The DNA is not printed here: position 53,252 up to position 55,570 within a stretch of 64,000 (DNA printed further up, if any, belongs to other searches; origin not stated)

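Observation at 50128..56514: Threonine-catabolic operon tdh / APC permease x2 / kbl with duplicated transporters inserted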

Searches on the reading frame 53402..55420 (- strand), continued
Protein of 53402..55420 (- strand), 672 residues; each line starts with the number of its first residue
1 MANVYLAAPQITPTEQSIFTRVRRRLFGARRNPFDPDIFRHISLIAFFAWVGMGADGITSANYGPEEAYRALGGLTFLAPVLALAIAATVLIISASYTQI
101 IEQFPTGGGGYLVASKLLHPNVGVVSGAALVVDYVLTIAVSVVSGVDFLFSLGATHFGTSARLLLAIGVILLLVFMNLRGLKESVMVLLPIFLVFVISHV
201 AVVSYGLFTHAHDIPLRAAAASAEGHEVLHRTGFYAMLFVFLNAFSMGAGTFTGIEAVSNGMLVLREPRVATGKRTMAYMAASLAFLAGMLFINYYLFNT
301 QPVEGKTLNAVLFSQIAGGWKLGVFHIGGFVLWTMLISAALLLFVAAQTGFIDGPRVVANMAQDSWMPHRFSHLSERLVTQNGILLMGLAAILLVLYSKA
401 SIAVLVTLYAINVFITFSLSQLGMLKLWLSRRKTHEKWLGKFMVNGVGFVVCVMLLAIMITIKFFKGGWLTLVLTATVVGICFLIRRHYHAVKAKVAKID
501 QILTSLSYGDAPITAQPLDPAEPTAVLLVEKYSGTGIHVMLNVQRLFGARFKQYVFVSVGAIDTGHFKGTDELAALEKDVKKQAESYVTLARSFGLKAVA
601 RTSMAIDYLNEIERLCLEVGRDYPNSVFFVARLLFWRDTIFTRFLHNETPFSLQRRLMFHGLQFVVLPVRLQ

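Call 58: search_protein_families(library=ncbifam, proteins=[L010:4868-5848:+, L010:7967-9172:+, L010:4041-4511:-], max_evalue=0.00001)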
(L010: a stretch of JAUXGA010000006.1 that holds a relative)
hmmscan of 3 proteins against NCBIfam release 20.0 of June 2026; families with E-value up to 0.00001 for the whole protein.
L010:4868-5848:+ (326 aa): 17 families
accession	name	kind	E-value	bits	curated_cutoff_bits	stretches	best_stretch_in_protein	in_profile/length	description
NF043036.1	ErythonDh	equivalog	3.6e-34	118.4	325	1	7-311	2-316/321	D-erythronate dehydrogenase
TIGR01179.1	galE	equivalog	2.6e-19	69.2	262.3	1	7-180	1-179/332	UDP-glucose 4-epimerase GalE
TIGR02197.1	heptose_epim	equivalog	3.5e-17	62.5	274.6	1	8-226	1-225/316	ADP-glyceromanno-heptose 6-epimerase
TIGR01214.1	rmlD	equivalog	5.3e-14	52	224.05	1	7-161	1-138/285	dTDP-4-dehydrorhamnose reductase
TIGR01181.1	dTDP_gluc_dehyt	equivalog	2.4e-12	46.6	365.1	1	7-169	1-173/321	dTDP-glucose 4,6-dehydratase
TIGR02622.1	CDP_4_6_dhtase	equivalog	2.6e-10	40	278.45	1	5-312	4-327/352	CDP-glucose 4,6-dehydratase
NF041293.1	G6PDh_Azf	equivalog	3.8e-10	39.6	400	1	7-173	4-178/252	NAD-dependent glucose-6-phosphate dehydrogenase Azf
TIGR04180.1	EDH_00030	hypoth_equivalog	1.4e-09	37.5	475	1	8-171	1-169/297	NAD-dependent 4,6-dehydratase LegB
TIGR03466.1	HpnA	hypoth_equivalog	2.2e-09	36.7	367.65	1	7-155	2-149/327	hopanoid-associated sugar epimerase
NF007956.0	PRK10675.1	subfamily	3.5e-09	36.3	394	1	7-160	2-163/338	UDP-glucose 4-epimerase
TIGR01746.1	Thioester-redct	subfamily_domain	3.9e-09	36.2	213.35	1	71-181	87-199/371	thioester reductase domain-containing protein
TIGR03589.1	PseB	equivalog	4.6e-07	29.1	407.75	1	5-121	4-124/324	UDP-N-acetylglucosamine 4,6-dehydratase (inverting)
NF042422.1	oxyalk_red_OleD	equivalog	4.9e-07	29.4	580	1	7-126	2-114/329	2-alkyl-3-oxoalkanoate reductase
NF011728.1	PRK15181.1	equivalog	7.9e-07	28.4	760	1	71-187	89-205/348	Vi polysaccharide biosynthesis UDP-N-acetylglucosaminuronic acid C-4 epimerase TviC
NF042423.1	oxyalk_red_Shew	equivalog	5.5e-06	25.7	580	1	2-125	5-121/331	2-alkyl-3-oxoalkanoate reductase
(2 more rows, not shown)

L010:7967-9172:+ (401 aa): 12 families
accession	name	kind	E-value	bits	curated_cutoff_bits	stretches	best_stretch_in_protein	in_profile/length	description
TIGR01822.1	2am3keto_CoA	equivalog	2.4e-197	655.6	493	1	10-399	1-393/393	glycine C-acetyltransferase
NF005394.0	PRK06939.1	equivalog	5.6e-191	634.5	460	1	7-398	2-396/397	glycine C-acetyltransferase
TIGR01825.1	gly_Cac_T_rel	subfamily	1.8e-129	431.7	535.4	1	16-399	3-385/385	BioF/Kbl family PLP-dependent acyltransferase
TIGR00858.1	bioF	equivalog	7.3e-111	370.4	426.45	1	31-387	6-362/365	8-amino-7-oxononanoate synthase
NF047600.1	SerpalmtaseCFB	equivalog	2.7e-98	329.2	640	1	16-397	13-393/395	serine palmitoyltransferase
NF047599.1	SerpalmtaseBetaP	equivalog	2e-86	290.2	500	1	43-396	40-393/394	serine palmitoyltransferase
TIGR01821.1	5aminolev_synth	equivalog_domain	3e-86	289.8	338.55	1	45-398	42-399/402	5-aminolevulinate synthase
NF047603.1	SerpalmtaseAlphaP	equivalog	1.5e-68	231.3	670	1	34-399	35-399/399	serine palmitoyltransferase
NF005526.0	PRK07179.1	equivalog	6.1e-57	193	428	1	45-392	53-395/407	alpha-hydroxyketone-type quorum-sensing autoinducer synthase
NF005697.0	PRK07505.1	subfamily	3.5e-46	157.6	342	1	45-392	47-398/405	hypothetical protein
NF004608.1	PRK05937.1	equivalog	3.9e-28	98.3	399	1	50-383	6-336/366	8-amino-7-oxononanoate synthase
NF000586.1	PRK00011.1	subfamily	1.5e-06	27.2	335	1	117-322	89-297/404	serine hydroxymethyltransferase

L010:4041-4511:- (156 aa): 0 families

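Call 59: search_solved_structures(query=L010:4868-5848:+, max_evalue=1e-10)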
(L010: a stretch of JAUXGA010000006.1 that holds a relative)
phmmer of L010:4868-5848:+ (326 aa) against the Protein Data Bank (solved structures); distinct sequences matched with E-value up to 1e-10: 30.
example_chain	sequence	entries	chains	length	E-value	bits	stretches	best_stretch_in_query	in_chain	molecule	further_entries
7cgv_A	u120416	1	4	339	7.8e-131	439.4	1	5-317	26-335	Artificial L-threonine 3-dehydrogenase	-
5z75_A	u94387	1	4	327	3.1e-126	424.3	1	5-315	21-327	Artificial L-threonine 3-dehydrogenase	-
5z76_A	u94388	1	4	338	4.9e-123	413.8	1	5-316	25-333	Artificial L-threonine 3-dehydrogenase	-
2yy7_A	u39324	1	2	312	2.5e-115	388.5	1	7-315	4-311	L-threonine dehydrogenase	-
7ol1_A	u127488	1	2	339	5.1e-115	387.4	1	4-317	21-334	L-threonine 3-dehydrogenase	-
7epr_A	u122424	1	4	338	7.4e-110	370.5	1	5-317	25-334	L-threonine 3-dehydrogenase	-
6jyg_A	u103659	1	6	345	6.5e-108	364.1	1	6-318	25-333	L-threonine 3-dehydrogenase, putative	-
7eps_A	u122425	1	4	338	1.5e-102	346.4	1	6-317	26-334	L-threonine 3-dehydrogenase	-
3a1n_A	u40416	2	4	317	3.9e-102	345.1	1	8-317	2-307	NDP-sugar epimerase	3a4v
3a9w_A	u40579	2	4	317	1.4e-101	343.3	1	8-317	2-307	NDP-sugar epimerase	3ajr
3wmw_A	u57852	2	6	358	4.7e-100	338.3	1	6-317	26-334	NAD dependent epimerase/dehydratase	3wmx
5y1d_A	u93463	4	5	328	2.2e-99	336.1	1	7-315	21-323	NAD dependent epimerase/dehydratase family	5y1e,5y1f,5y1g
4yrb_A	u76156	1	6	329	2e-86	293.5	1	6-312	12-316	L-threonine 3-dehydrogenase, mitochondrial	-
4yr9_A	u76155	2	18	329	2e-86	293.5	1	6-312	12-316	L-threonine 3-dehydrogenase, mitochondrial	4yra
8gil_A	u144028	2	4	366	6.2e-82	278.7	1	6-319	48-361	L-threonine 3-dehydrogenase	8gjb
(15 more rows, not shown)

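Call 60: find_related_loci(query=window:53402-55420:-, collection=metagenome_contigs, flank=5000)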
Query window:53402-55420:- (672 aa) in metagenome_contigs; peptide patterns used: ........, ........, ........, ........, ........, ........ (x = any residue, [..] = any of these).
133 stretches matched a pattern; 8 encode a relative of the query (tblastn E <= 1e-3); 8 distinct loci.
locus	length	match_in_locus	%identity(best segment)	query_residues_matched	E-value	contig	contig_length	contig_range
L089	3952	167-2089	72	32-672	0e+0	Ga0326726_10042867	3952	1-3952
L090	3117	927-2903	48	17-672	0e+0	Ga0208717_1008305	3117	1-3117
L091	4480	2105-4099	45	9-671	0e+0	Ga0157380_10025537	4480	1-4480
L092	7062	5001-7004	47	7-672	0e+0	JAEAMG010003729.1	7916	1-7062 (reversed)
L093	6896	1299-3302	48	7-672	0e+0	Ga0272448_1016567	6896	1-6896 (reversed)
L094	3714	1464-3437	47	15-672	0e+0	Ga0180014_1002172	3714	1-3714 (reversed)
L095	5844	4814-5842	67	32-375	4e-146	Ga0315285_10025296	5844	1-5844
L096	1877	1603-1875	82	15-105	2e-43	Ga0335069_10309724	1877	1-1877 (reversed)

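Call 64: find_encoding_contigs(protein=P0067, flank=5000, max_places=2)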
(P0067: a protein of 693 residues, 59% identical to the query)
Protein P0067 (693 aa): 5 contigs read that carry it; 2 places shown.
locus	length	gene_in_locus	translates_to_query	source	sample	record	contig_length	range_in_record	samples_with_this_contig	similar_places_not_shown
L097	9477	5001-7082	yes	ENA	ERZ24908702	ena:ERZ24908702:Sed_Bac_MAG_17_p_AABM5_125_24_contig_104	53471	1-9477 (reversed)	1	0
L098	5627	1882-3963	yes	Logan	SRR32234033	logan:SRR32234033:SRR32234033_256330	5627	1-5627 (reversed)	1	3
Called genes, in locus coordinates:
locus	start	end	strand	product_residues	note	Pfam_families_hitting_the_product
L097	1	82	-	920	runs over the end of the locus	PF01326:PPDK_N, PF00391:PEP-utilizers, PF02896:PEP-utilizers_C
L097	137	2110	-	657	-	PF17900:Peptidase_M1_N, PF01433:Peptidase_M1, PF18962:Por_Secre_tail (weak)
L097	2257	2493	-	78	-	PF00313:CSD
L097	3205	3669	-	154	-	PF02796:HTH_7 (faint)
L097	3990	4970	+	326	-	PF01073:3Beta_HSD, PF01370:Epimerase, PF02719:Polysacc_synt_2, PF04321:RmlD_sub_bind, PF16363:GDP_Man_Dehyd, PF07993:NAD_binding_4 (weak)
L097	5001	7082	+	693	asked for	PF13520:AA_permease_2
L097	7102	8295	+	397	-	PF00155:Aminotran_1_2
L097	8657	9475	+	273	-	?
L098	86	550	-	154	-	PF02796:HTH_7 (faint)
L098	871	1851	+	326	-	PF01073:3Beta_HSD, PF01370:Epimerase, PF02719:Polysacc_synt_2, PF04321:RmlD_sub_bind, PF16363:GDP_Man_Dehyd, PF07993:NAD_binding_4 (weak)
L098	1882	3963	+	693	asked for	PF13520:AA_permease_2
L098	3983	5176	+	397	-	PF00155:Aminotran_1_2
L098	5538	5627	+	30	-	?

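Call 65: find_encoding_contigs(protein=P0072, flank=5000, max_places=2)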
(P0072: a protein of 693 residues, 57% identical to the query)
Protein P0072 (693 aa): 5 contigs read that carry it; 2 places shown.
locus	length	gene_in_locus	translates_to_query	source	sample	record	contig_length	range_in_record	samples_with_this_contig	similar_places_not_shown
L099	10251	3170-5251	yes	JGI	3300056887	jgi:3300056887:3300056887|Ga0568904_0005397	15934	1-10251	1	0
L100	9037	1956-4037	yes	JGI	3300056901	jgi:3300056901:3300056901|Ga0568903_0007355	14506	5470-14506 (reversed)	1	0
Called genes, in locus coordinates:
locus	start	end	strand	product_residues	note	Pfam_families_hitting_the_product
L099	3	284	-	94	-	?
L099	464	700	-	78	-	PF00313:CSD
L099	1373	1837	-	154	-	-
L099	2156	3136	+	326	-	PF01073:3Beta_HSD, PF01370:Epimerase, PF02719:Polysacc_synt_2, PF04321:RmlD_sub_bind, PF16363:GDP_Man_Dehyd, PF07993:NAD_binding_4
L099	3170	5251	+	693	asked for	PF13520:AA_permease_2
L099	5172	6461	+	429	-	PF00155:Aminotran_1_2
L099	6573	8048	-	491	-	PF21033:RMD1-3 (faint), PF07719:TPR_2 (faint), PF13174:TPR_6 (faint), PF13181:TPR_8 (faint), PF13371:TPR_9 (faint), PF13428:TPR_14 (faint), PF13424:TPR_12 (weak), PF17874:TPR_MalT (weak), +12 more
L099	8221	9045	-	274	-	PF01555:N6_N4_Mtase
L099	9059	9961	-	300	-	PF01619:Pro_dh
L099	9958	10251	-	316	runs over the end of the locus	PF00291:PALP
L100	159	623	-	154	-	-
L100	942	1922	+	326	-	PF01073:3Beta_HSD, PF01370:Epimerase, PF02719:Polysacc_synt_2, PF04321:RmlD_sub_bind, PF16363:GDP_Man_Dehyd, PF07993:NAD_binding_4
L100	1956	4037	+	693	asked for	PF13520:AA_permease_2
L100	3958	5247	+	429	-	PF00155:Aminotran_1_2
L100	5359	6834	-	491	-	PF21033:RMD1-3 (faint), PF07719:TPR_2 (faint), PF13174:TPR_6 (faint), PF13181:TPR_8 (faint), PF13371:TPR_9 (faint), PF13428:TPR_14 (faint), PF13424:TPR_12 (weak), PF17874:TPR_MalT (weak), +12 more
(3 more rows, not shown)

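Call 66: find_encoding_contigs(protein=P0070, flank=5000, max_places=1)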
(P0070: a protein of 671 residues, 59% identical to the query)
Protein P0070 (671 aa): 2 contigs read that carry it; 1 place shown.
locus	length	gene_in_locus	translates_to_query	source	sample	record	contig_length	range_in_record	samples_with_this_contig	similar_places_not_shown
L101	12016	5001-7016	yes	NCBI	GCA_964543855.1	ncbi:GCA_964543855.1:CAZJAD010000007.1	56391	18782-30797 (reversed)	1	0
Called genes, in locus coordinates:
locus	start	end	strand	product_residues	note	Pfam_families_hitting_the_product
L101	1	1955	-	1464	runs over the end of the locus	PF08126:Propeptide_C25, PF01364:Peptidase_C25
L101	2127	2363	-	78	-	PF00313:CSD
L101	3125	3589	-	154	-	PF15978:TnsD (weak)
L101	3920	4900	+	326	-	PF01073:3Beta_HSD, PF01370:Epimerase, PF02719:Polysacc_synt_2, PF04321:RmlD_sub_bind, PF16363:GDP_Man_Dehyd, PF07993:NAD_binding_4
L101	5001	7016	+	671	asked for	PF13520:AA_permease_2, PF00324:AA_permease (weak)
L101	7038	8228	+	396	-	PF00155:Aminotran_1_2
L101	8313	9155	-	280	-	PF01555:N6_N4_Mtase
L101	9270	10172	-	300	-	PF01619:Pro_dh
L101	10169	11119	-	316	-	PF00291:PALP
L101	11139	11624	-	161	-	PF04008:Adenosine_kin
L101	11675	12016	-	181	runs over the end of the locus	PF01966:HD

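Call 77: search_solved_structures(query=A1, max_evalue=1)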
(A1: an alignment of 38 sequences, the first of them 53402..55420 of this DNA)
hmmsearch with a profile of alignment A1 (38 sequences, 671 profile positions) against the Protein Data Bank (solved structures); distinct sequences matched with E-value up to 1: 3.
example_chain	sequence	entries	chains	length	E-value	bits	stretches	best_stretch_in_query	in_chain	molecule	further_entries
6s3k_B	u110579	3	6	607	4e-82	279.4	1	20-500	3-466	APC family permease | Potassium transporter KimA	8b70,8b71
9hjk_A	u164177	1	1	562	0.038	15.2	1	79-205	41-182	Cationic amino acid transporter 4, vacuolar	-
9sqh_A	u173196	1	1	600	0.042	15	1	79-205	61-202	Cationic amino acid transporter 4, vacuolar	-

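Call 78: search_protein_families(library=pfam, alignment_id=A1, max_evalue=1)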
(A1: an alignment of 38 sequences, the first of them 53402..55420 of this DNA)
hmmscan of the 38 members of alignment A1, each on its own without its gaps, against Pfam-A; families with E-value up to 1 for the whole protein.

A. member 1, window:53402-55420:- (672 aa): 2 families
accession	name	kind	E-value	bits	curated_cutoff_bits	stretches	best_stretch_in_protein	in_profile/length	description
PF13520.12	AA_permease_2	-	4.5e-20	72.4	27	1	78-462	32-407/427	Amino acid permease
PF00324.27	AA_permease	-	1.4e-08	34.3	24.6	1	81-464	32-417/470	Amino acid permease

B. families by the number of members that match (of 38 scanned): 14 families
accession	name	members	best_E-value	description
PF13520.12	AA_permease_2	38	2.9e-26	Amino acid permease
PF00324.27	AA_permease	34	3.3e-12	Amino acid permease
PF13965.12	SID-1_RNA_chan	2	0.0031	dsRNA-gated channel SID-1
PF02705.21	K_trans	1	1.8e-09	K+ potassium transporter integral membrane domain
PF11076.13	YbhQ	1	0.0085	Putative inner membrane protein YbhQ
PF07256.17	DUF1435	1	0.014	Protein of unknown function (DUF1435)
PF22819.2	TcaA_5th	1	0.048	TcaA protein NTF2-like domain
PF13591.12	MerR_2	1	0.066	MerR HTH family regulatory protein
PF10953.13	DUF2754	1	0.12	Protein of unknown function (DUF2754)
PF13567.11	DUF4131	1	0.19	Domain of unknown function (DUF4131)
PF14118.11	YfzA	1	0.19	YfzA-like protein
PF12126.13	PML_CC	1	0.22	PML-like, coiled-coil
PF08946.15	Osmo_CC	1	0.33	Osmosensory transporter coiled coil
PF10272.14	Tmpp129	1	0.45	Putative transmembrane protein precursor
